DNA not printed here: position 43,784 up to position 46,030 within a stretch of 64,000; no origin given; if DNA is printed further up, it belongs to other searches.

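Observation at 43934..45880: Pentaheme c-type cytochrome that appears to be exported by the type IX secretion system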

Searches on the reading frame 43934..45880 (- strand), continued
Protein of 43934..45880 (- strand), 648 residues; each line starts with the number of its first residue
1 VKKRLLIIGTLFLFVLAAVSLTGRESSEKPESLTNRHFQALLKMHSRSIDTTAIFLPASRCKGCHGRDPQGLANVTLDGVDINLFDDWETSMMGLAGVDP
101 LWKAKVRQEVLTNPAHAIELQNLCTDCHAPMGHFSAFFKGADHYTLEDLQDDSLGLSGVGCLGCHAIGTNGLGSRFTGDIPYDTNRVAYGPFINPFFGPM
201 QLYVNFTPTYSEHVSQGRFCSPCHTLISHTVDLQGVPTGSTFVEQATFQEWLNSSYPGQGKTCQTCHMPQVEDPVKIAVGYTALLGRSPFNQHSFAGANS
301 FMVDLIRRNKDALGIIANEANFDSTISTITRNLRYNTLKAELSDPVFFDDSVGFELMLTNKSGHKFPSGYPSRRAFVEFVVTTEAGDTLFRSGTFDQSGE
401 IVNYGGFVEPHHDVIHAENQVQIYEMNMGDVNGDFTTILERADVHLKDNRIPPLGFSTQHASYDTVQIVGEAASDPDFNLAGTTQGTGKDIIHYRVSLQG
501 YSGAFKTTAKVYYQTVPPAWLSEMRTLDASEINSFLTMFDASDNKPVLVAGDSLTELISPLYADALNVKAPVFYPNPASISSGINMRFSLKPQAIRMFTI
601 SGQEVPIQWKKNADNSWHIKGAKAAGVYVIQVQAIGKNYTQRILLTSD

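Call 13: search_solved_structures(query=A1, max_evalue=10, show_alignments=4)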
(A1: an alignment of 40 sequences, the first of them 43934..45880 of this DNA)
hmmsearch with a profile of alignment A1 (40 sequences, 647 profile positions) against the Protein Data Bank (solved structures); distinct sequences matched with E-value up to 10: 15.
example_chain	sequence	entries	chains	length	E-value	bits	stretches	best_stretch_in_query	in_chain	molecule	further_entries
8glk_D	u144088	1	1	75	4e-05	25.4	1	572-646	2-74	Endonuclease I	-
5ze8_A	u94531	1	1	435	0.0013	20.3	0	345-392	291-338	cytochrome c552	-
9wt8_A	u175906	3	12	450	0.012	17.2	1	330-392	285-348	Cytochrome c,Multiheme cytochrome c selenoprotein (MccSep)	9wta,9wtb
9wt9_A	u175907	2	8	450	0.017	16.7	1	330-392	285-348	Cytochrome c,Multiheme cytochrome c selenoprotein mutant (MccSep U325A) | Cytochrome c,Multiheme cytochrome c selenoprotein (MccSep)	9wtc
8glj_D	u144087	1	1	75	0.023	16.3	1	572-646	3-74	Por secretion system C-terminal sorting domain-containing protein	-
9whd_A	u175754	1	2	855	0.024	16.2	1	564-644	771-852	GH167 glycoside hydrolase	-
8h97_A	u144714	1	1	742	0.073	14.6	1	565-640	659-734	Beta-agarase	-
5uyt_A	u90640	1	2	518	0.12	13.9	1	567-638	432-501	Ice-binding protein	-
5hfs_A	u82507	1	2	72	0.13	13.8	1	585-646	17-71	Gingipain R2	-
5jvk_A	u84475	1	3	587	0.17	13.3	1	564-646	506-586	Uncharacterized protein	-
7pq4_A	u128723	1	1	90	0.18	13.3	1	584-646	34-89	Arginine-specific cysteine proteinase (Arg-gingipain)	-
5ag9_A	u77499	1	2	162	0.36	12.3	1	575-646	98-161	Gingipain R2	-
9n8r_A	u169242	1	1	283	0.88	11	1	504-566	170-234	Lipase 1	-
5euf_A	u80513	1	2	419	0.95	10.9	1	510-581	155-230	Protease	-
9f5t_A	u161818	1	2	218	1.2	10.5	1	283-330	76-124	BpJOS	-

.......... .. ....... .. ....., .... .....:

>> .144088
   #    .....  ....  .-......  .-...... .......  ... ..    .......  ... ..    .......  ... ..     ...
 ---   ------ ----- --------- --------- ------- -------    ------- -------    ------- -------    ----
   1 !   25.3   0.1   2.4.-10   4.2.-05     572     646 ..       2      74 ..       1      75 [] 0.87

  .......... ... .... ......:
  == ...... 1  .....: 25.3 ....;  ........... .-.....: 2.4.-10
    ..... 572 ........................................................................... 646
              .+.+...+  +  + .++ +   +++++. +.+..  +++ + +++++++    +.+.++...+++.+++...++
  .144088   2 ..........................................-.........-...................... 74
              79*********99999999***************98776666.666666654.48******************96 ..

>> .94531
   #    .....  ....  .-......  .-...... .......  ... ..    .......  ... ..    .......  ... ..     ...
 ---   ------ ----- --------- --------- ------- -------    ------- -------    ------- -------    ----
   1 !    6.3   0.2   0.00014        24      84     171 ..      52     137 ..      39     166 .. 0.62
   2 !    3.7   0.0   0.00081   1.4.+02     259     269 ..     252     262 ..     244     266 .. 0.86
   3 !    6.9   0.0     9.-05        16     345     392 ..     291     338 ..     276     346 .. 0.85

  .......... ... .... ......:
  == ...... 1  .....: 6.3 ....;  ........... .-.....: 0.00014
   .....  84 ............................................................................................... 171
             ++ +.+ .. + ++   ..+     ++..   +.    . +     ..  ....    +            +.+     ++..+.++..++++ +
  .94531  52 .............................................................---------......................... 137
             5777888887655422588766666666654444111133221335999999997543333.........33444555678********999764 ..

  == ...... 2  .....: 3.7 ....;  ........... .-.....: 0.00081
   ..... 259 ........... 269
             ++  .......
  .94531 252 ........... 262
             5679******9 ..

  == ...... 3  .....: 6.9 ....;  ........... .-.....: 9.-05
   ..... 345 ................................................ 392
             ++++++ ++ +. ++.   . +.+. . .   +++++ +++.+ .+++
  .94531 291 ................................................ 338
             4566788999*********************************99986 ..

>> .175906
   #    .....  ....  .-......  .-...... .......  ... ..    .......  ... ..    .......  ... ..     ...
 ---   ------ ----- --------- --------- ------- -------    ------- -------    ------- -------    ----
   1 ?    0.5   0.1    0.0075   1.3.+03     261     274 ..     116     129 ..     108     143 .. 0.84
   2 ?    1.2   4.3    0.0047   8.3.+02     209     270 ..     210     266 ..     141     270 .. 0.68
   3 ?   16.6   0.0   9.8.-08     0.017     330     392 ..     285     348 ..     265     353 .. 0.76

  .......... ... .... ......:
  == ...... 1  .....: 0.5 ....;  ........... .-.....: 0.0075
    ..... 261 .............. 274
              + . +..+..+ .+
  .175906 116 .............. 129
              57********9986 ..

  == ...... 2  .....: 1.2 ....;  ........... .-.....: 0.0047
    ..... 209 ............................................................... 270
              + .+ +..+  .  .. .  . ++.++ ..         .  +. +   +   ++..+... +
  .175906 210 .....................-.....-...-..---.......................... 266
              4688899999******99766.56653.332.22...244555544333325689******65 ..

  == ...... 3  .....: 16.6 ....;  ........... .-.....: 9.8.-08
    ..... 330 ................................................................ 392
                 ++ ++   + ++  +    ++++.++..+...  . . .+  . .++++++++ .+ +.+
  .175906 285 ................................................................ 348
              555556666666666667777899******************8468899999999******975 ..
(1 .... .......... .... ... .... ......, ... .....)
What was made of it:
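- Checked: The family profile hits the NucA CTD chain 8GLK_D (E 4e-5, call 13).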

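Call 23: find_encoding_contigs(protein=P0069, flank=10000, max_places=2)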
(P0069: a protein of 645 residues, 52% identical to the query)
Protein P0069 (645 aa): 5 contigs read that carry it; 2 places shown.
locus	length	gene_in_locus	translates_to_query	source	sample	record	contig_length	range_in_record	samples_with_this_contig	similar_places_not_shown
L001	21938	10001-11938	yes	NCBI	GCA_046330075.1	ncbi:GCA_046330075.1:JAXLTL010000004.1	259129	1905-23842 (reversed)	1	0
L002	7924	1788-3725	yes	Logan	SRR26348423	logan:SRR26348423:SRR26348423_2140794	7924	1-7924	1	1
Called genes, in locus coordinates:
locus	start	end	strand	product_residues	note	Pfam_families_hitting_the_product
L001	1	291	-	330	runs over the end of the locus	PF00579:tRNA-synt_1b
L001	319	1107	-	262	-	PF01569:PAP2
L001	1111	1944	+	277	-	PF01553:Acyltransferase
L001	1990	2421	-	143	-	PF06491:Disulph_isomer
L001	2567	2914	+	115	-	-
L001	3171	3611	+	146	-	PF00072:Response_reg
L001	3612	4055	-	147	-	PF00383:dCMP_cyt_deam_1, PF14437:MafB19-deam, PF14439:Bd3614-deam (weak)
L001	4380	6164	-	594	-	PF05960:DUF885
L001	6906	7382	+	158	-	-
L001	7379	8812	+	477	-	PF00224:PK, PF03328:HpcH_HpaI (weak), PF02887:PK_C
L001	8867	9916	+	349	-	PF05343:Peptidase_M42, PF01546:Peptidase_M20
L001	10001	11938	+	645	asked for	PF14522:Cytochrome_C7 (faint), PF22113:Mtrc-MtrF_II-IV_dom (faint), PF18962:Por_Secre_tail (weak)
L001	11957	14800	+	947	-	PF01839:FG-GAP (faint), PF13517:FG-GAP_3, PF07593:UnbV_ASPIC, PF19081:Ig_7, PF18962:Por_Secre_tail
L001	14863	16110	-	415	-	PF12704:MacB_PCD, PF02687:FtsX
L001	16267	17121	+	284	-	PF03116:NQR2_RnfD_RnfE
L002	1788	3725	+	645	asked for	PF14522:Cytochrome_C7 (faint), PF22113:Mtrc-MtrF_II-IV_dom (faint), PF18962:Por_Secre_tail (weak)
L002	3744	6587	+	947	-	PF01839:FG-GAP (faint), PF13517:FG-GAP_3, PF07593:UnbV_ASPIC, PF19081:Ig_7, PF18962:Por_Secre_tail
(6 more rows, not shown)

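Call 24: find_encoding_contigs(protein=P0008, flank=10000, max_places=2)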
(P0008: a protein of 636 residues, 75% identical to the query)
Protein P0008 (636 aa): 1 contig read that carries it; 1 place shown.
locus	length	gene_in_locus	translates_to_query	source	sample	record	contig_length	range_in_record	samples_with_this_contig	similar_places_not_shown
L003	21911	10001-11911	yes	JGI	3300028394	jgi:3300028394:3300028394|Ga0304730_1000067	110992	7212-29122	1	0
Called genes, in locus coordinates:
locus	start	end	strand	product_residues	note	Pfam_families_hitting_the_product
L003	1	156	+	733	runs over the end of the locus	PF04851:ResIII (weak), PF00270:DEAD, PF00271:Helicase_C, PF16124:RecQ_Zn_bind, PF09382:RQC, PF00570:HRDC, PF21220:RecQ-1-like_HTH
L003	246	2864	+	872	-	PF13585:CHU_C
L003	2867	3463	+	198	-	PF00677:Lum_binding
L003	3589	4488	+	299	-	PF00376:MerR, PF13411:MerR_1, PF02607:B12-binding_2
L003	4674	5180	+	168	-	PF04542:Sigma70_r2, PF22029:PhyR_sigma2 (weak), PF08281:Sigma70_r4_2, PF04545:Sigma70_r4 (weak)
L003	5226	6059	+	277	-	PF00494:SQS_PSY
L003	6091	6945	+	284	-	PF02401:LYTB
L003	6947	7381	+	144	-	-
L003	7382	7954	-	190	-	-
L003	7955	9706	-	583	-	PF01336:tRNA_anti-codon, PF00152:tRNA-synt_2, PF02938:GAD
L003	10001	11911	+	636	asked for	-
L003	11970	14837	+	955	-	PF01839:FG-GAP (faint), PF13517:FG-GAP_3, PF07593:UnbV_ASPIC, PF19081:Ig_7, PF18962:Por_Secre_tail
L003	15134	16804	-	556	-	PF00324:AA_permease, PF13520:AA_permease_2, PF13906:AA_permease_C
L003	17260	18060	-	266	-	PF00255:GSHPx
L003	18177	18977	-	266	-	PF11306:DUF3108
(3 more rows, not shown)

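Call 25: find_encoding_contigs(protein=P0103, flank=10000, max_places=2)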
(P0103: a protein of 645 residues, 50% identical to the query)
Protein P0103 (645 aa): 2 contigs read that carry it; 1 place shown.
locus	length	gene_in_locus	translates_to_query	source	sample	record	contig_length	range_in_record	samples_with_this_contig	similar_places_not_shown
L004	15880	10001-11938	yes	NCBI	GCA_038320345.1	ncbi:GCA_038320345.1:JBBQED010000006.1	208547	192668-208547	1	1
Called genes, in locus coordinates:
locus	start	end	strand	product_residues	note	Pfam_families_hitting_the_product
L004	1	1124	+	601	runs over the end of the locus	PF01483:P_proprotein, PF08757:CotH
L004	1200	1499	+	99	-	-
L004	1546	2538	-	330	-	PF00579:tRNA-synt_1b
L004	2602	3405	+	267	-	PF01569:PAP2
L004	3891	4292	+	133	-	PF01553:Acyltransferase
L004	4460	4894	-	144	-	PF06491:Disulph_isomer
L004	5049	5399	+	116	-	-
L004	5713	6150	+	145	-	PF00072:Response_reg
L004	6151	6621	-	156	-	PF00383:dCMP_cyt_deam_1, PF14437:MafB19-deam, PF14439:Bd3614-deam (weak)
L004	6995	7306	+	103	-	-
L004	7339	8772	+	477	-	PF00224:PK, PF02887:PK_C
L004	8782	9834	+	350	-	PF05343:Peptidase_M42, PF01546:Peptidase_M20 (weak)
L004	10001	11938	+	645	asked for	PF14522:Cytochrome_C7 (faint)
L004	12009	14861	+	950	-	PF01839:FG-GAP (faint), PF13517:FG-GAP_3, PF07593:UnbV_ASPIC, PF19081:Ig_7, PF18962:Por_Secre_tail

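Call 26: predict_structure(alignment_id=A1)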
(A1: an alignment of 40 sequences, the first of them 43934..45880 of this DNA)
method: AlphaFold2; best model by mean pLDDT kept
length: 648 residues; sequences in the alignment: 40
mean_pLDDT: 69.4   pTM: 0.65
mean pLDDT of the five models: 69.4, 67.6, 66.1, 66.1, 63.0
residues with pLDDT >= 90: 158; 70-90: 236; 50-70: 82; < 50: 172
segments of 3 or more residues with pLDDT < 50: 22-54, 63-84, 161-227, 246-294
pLDDT, mean of each block of 10 residues (from residue 1): 77 75 39 45 39 51 41 39 55 78 87 74 69 66 84 71 34 24 30 27 29 26 44 73 53 34 27 29 30 56 90 84 78 84 89 94 70 86 90 89 83 92 90 83 86 76 68 91 86 91 90 85 89 93 88 84 60 91 90 92 92 90 89 85 90
secondary structure, 60 per line:
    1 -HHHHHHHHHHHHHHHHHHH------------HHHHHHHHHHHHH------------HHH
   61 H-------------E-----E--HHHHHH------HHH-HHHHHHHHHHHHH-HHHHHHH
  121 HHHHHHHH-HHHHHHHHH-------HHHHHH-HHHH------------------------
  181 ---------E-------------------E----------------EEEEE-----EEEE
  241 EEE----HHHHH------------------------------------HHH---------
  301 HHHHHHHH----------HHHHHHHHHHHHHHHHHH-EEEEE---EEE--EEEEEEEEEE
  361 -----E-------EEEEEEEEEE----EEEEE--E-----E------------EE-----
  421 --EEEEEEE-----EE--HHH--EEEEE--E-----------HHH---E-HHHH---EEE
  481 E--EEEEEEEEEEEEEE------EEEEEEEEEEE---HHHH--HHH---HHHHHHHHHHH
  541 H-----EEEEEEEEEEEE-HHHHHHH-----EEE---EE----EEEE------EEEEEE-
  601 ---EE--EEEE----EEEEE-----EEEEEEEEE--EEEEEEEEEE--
elements in order: H2-20 H33-45 H58-61 H84-89 H100-112 H114-128 H130-138 H146-151 H153-156 E227-231 E237-243 H248-252 H301-308 H319-336 E338-342 E346-348 E351-360 E374-383 E388-392 E423-429 E444-448 H471-474 E478-481 E484-497 E504-514 H518-521 H530-541 E547-558 H560-566 E572-574 E584-587 E594-599 E608-611 E616-620 E626-634 E637-646
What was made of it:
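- Tried and rejected: First structure model, from 40 close sequences: the heme domain had pLDDT <50, so I did not use it (call 26).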

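Call 27: search_protein_representatives(protein=window:43934-45880:-)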
Query: 648 residues. Proteins with E-value up to 0.001 (for the whole library): 2688; up to 1e-10: 1442; up to 1e-30: 561. The best 150 are listed.
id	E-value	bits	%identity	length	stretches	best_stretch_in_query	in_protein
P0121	7.2e-170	583.1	43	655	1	14-641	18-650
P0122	2.0e-166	571.7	45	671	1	49-645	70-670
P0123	7.8e-153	526.8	47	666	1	49-577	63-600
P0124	4.3e-152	524.4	42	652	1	46-644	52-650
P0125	6.7e-151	520.5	43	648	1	40-633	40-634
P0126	1.5e-147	509.3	53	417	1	52-466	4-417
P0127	7.9e-147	507.0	41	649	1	54-641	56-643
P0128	2.2e-146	505.5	46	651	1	54-601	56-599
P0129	6.7e-145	500.6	41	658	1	6-636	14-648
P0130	3.3e-143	495.0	40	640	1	50-645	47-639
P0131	4.8e-143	494.5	41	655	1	48-644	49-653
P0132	6.0e-143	494.2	44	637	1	44-606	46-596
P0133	1.5e-142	492.9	43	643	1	54-633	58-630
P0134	1.5e-141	489.5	40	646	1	51-644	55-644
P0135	3.8e-141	488.2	44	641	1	55-555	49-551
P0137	3.5e-138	478.4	45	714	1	60-554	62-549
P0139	1.5e-135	469.8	44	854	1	52-552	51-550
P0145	2.5e-127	442.6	44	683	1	15-580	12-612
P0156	3.9e-114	399.0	40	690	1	50-550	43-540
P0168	2.8e-104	366.5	36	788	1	51-578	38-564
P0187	2.7e-87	310.3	38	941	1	48-551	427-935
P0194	5.5e-80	286.2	38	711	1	51-535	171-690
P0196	2.9e-79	283.8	38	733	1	51-552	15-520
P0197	1.6e-78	281.4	39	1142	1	60-551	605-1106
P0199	3.5e-78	280.2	37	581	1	53-554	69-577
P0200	8.6e-78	278.9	35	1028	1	6-544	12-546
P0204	9.4e-77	275.5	38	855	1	55-553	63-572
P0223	2.6e-73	264.1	34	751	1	61-551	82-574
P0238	1.5e-71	258.3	36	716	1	54-553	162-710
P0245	1.1e-70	255.4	34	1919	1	52-548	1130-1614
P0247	1.6e-70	254.9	36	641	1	47-554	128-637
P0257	1.1e-69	252.1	36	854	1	55-549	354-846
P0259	1.4e-69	251.8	35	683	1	51-551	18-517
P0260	1.7e-69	251.6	37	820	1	55-551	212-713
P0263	3.1e-69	250.7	34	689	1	35-555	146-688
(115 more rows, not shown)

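Call 35: find_related_loci(query=A2, collection=genome_contigs, flank=6000)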
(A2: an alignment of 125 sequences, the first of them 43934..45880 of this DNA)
Query A2 (648 aa) in genome_contigs; peptide patterns used: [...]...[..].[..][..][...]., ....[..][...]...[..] (x = any residue, [..] = any of these).
600 stretches matched a pattern (row limit reached: there are more); 587 encode a relative of the query (tblastn E <= 1e-3); the best 80 are kept; 80 distinct loci.
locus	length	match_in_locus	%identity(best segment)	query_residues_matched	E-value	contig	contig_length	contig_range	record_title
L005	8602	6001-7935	72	1-645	0e+0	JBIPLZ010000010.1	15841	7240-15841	MAG: Flavobacteriales bacterium isolate ME2015-10-10_3300044731_group6_bin130 Rohwer_bin934_scaffold_2709_c1, whole geno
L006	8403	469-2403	51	1-644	0e+0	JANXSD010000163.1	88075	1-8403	MAG: Bacteroidetes bacterium isolate 336R_metabat_52 336R_k141_176780, whole genome shotgun sequence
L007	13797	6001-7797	53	49-644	0e+0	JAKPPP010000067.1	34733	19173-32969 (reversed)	MAG: Bacteroidota bacterium isolate JPNA_maxbin.133 k141_872197, whole genome shotgun sequence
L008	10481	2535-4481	48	1-644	0e+0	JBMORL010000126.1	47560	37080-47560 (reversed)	MAG: Bacteroidota bacterium isolate Betzabe_MAG179 MAG179_126, whole genome shotgun sequence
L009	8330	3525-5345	50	40-644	0e+0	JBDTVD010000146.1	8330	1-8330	MAG: Bacteroidota bacterium isolate cluster3_bin.6 NODE_41631_length_8330_cov_6.846526, whole genome shotgun sequence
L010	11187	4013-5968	48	1-644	0e+0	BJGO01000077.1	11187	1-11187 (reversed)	Bacteroidota bacterium LBMAG_Bacteroidetes_epi.bin4 DNA, sequence077, whole genome shotgun sequence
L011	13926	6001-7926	47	3-644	0e+0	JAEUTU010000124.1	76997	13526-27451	MAG: Bacteroidia bacterium isolate new MAG-337 k141_597834, whole genome shotgun sequence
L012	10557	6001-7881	47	12-644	0e+0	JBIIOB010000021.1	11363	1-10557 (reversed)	MAG: Bacteroidia bacterium isolate ME2002-09-27pf_3300034103_group1_bin113 Rohwer_bin407_scaffold_4149_c1, whole genome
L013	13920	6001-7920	44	5-644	0e+0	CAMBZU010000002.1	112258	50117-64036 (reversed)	MAG: Chitinophaga pinensis isolate MiH-14oct19-135 genome assembly, contig: MiH-14oct19-C162, whole genome shotgun seque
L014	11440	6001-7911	45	5-642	0e+0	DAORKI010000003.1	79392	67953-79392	MAG TPA_asm: Bacteroidia bacterium isolate AMR_MDS_5529 NODE_39_length_79392_cov_10.593292, whole genome shotgun sequenc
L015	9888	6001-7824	46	40-644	0e+0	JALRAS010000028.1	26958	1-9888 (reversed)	MAG: Bacteroidia bacterium isolate HJW.53 NODE_28_length_26958_cov_5.357725, whole genome shotgun sequence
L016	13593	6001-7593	51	49-586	0e+0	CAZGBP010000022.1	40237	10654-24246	MAG TPA_asm: uncultured Bifidobacteriaceae bacterium isolate SRP173033_co1_427 genome assembly, contig: NODE_1335_length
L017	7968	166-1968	47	55-644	0e+0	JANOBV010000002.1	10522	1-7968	MAG: Bacteroidota bacterium isolate VAR_18_concoct_168_sub VAR_18_k141_479, whole genome shotgun sequence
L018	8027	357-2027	50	1-558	0e+0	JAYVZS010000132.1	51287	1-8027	MAG: Bacteroidota bacterium isolate GL91_DN_metabinner_3 GL91_DN_metabinner_3_131, whole genome shotgun sequence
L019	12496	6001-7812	47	1-605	0e+0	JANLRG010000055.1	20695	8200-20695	MAG: Bacteroidota bacterium isolate OTE_38_concoct_209_sub OTE_38_k141_1076183, whole genome shotgun sequence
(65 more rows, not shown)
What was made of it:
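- Tried and rejected: The closest relative is a Flavobacteriales MAG from a lake, at 72% identity (call 35).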
